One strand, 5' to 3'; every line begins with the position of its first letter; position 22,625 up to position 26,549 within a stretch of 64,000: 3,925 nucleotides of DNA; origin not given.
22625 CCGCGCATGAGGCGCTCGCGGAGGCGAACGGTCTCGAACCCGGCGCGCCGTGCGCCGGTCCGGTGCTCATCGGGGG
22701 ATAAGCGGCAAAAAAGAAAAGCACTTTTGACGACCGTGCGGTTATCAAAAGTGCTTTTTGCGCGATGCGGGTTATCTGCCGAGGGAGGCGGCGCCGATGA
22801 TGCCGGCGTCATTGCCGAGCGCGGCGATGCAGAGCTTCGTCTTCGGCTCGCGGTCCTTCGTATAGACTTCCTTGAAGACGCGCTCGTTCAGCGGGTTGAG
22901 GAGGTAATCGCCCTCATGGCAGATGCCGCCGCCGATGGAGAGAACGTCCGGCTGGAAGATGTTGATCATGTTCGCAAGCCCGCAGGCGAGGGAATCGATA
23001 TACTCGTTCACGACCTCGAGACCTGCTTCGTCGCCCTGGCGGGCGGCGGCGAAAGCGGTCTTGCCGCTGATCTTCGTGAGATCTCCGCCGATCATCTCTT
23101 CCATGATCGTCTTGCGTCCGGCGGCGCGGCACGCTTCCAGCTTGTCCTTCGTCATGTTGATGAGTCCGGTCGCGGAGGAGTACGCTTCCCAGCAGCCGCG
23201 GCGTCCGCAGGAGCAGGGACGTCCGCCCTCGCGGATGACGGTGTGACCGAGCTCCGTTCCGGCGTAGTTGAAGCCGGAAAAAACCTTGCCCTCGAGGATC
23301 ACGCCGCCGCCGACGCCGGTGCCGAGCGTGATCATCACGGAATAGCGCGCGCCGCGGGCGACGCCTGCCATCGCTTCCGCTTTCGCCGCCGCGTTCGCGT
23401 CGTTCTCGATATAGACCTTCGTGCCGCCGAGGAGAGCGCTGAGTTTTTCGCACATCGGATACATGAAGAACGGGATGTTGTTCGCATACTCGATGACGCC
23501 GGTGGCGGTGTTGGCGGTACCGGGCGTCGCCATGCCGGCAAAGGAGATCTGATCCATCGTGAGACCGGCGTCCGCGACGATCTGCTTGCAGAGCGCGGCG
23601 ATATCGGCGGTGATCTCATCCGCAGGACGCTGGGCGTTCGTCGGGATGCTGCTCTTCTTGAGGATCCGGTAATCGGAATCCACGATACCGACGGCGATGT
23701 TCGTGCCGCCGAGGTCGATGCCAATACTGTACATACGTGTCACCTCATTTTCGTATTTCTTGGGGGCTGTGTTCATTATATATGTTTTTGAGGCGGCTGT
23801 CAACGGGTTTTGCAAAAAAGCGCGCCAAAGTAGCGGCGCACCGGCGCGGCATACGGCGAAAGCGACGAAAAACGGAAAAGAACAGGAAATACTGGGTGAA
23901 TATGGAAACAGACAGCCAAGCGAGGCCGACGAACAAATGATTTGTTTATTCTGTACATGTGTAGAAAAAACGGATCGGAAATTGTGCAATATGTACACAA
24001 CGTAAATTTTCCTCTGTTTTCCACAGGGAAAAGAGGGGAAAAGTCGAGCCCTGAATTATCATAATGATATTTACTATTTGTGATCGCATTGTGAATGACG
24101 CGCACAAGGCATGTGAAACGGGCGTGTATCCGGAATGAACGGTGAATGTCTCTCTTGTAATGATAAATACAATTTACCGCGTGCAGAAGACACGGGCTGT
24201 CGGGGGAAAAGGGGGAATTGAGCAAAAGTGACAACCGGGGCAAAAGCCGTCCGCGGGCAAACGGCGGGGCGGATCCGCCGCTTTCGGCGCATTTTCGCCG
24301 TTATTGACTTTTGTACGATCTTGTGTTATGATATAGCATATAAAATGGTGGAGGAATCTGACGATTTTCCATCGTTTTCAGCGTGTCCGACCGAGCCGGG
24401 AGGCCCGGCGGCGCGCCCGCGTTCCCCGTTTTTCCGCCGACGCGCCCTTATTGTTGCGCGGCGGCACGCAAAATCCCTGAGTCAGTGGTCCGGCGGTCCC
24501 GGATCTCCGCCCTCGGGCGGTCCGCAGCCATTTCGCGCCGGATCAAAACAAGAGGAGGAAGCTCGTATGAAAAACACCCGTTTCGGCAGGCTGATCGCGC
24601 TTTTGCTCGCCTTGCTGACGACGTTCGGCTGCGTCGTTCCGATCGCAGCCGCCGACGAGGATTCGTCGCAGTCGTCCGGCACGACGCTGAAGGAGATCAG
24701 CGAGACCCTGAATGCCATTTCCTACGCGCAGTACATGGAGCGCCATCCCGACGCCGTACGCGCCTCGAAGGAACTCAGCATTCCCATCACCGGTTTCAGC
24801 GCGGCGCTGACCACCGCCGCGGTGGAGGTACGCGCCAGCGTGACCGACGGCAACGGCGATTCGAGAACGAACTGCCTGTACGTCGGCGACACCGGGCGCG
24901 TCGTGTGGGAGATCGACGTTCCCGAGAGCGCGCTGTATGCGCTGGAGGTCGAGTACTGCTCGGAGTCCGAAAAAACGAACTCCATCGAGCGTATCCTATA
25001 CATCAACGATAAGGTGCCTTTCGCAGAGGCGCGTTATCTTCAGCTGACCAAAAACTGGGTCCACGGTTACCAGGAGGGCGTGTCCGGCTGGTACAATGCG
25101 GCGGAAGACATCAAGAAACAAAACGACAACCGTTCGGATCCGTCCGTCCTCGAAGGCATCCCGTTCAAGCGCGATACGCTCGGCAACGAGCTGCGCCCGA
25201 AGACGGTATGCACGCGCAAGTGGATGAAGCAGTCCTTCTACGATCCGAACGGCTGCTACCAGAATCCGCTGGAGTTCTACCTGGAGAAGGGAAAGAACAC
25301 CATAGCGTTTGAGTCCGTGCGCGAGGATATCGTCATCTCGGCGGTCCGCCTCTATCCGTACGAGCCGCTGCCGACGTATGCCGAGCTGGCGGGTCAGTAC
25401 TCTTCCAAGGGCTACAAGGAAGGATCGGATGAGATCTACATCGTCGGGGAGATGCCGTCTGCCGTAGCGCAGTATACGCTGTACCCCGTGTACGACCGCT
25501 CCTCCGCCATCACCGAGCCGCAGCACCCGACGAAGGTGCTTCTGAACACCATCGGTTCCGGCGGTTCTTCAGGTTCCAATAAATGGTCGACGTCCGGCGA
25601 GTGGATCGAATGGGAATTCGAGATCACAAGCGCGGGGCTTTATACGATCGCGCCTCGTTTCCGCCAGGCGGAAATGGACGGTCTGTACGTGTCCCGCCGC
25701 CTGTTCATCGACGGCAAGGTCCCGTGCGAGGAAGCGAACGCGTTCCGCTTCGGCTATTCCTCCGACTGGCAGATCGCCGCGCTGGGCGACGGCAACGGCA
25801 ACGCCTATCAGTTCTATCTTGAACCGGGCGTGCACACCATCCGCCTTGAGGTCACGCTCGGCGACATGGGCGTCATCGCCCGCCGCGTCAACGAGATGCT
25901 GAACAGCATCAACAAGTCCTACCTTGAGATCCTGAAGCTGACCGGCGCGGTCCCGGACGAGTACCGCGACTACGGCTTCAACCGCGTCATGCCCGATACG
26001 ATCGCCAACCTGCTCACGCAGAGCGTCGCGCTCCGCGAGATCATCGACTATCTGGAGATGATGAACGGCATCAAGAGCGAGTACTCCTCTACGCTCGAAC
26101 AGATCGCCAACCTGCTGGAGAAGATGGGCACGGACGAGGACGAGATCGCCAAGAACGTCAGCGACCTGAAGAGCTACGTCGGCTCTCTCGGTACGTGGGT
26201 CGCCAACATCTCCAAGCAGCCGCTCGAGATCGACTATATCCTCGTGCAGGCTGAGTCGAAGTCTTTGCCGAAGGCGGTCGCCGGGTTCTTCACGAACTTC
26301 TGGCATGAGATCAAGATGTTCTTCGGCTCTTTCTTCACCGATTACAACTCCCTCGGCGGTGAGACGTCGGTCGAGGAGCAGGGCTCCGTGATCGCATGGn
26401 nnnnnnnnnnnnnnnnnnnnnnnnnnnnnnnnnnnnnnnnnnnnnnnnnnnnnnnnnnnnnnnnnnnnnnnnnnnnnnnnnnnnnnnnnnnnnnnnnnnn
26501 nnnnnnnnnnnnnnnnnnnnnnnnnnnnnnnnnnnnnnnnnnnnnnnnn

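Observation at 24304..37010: Seven-gene, 12.4-kb operon combining one oversized SBP, two ABC permease pairs and two large orphan envelope proteins: candidate uncharacterised surface capture/uptake system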

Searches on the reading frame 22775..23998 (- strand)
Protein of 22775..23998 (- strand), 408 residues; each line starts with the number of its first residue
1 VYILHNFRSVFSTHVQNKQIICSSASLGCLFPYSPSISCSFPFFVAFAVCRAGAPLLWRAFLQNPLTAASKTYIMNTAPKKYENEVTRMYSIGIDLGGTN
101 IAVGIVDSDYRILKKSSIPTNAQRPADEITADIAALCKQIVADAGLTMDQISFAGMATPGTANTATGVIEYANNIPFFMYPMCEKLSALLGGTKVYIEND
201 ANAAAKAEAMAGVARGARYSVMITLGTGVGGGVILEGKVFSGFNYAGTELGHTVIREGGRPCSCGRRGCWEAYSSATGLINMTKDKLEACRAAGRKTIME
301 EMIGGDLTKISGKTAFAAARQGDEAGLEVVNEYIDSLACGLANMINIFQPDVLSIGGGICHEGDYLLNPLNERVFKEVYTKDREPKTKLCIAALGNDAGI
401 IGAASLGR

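Call 12: search_protein_families(library=pfam, proteins=[window:22775-23998:-], max_evalue=0.001)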
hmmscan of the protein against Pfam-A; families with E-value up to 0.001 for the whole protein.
window:22775-23998:- (408 aa): 2 families
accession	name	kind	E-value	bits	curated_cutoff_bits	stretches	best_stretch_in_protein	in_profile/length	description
PF00480.26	ROK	-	1.5e-60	205.7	22.9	1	92-406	2-290/294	ROK family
PF01869.26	BcrAD_BadFG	-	0.00013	22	31.5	0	92-210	1-105/271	BadF/BadG/BcrA/BcrD ATPase family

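Call 28: search_protein_families(library=pfam, proteins=[window:22775-23998:-], max_evalue=10)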
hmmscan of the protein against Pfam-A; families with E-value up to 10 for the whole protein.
window:22775-23998:- (408 aa): 5 families
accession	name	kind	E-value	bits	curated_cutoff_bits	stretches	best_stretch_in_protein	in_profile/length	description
PF00480.26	ROK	-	1.5e-60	205.7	22.9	1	92-406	2-290/294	ROK family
PF01869.26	BcrAD_BadFG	-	0.00013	22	31.5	2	92-210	1-105/271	BadF/BadG/BcrA/BcrD ATPase family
PF00370.27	FGGY_N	-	0.002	18.2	28.8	1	90-160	1-79/245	FGGY family of carbohydrate kinases, N-terminal domain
PF05378.19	Hydant_A_N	-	0.0022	18.2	25.2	1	92-163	2-69/176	Hydantoinase/oxoprolinase N-terminal region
PF03309.20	Pan_kinase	-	0.015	15.6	24.7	1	94-179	4-85/205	Type III pantothenate kinase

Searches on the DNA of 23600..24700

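Call 58: search_rna_families(source=window, start=23600, end=24700, threshold=evalue, max_evalue=1)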
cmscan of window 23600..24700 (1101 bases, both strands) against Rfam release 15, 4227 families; matches with E-value up to 1: 0.
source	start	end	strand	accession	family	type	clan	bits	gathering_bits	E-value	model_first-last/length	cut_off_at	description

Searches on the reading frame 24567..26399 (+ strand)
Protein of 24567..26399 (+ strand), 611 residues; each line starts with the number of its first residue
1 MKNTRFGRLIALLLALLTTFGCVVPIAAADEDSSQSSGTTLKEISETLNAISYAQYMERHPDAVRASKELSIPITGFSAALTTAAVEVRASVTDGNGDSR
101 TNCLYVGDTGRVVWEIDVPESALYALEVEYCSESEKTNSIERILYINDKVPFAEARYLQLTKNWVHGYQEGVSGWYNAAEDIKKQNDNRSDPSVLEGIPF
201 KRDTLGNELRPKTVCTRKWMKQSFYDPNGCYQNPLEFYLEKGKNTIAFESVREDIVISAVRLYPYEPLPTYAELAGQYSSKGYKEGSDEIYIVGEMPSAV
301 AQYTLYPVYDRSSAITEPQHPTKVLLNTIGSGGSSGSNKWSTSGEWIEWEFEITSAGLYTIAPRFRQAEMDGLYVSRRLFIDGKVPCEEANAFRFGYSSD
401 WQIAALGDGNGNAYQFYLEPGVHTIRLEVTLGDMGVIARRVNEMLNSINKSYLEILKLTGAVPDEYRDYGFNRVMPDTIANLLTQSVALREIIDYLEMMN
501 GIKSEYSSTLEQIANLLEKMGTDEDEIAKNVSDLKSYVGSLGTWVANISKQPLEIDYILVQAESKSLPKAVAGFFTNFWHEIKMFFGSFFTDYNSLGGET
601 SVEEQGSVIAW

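Call 28: search_protein_families(library=pfam, proteins=[window:24567-26399:+], max_evalue=10)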
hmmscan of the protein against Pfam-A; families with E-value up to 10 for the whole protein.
window:24567-26399:+ (611 aa): 4 families
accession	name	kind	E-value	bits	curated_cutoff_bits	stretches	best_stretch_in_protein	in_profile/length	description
PF25275.1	Golvesin_C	-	0.0028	18.2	31.6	1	108-139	39-70/132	Golvesin C-terminal domain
PF22297.1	PccH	-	0.075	13.6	24.4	1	508-549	72-112/133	PccH Cytochrome c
PF10961.13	SelK_SelG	-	0.17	13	23.3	1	569-598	19-48/86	Selenoprotein SelK_SelG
PF06103.16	DUF948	-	0.23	12.1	37.2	1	497-549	33-85/89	Bacterial protein of unknown function (DUF948)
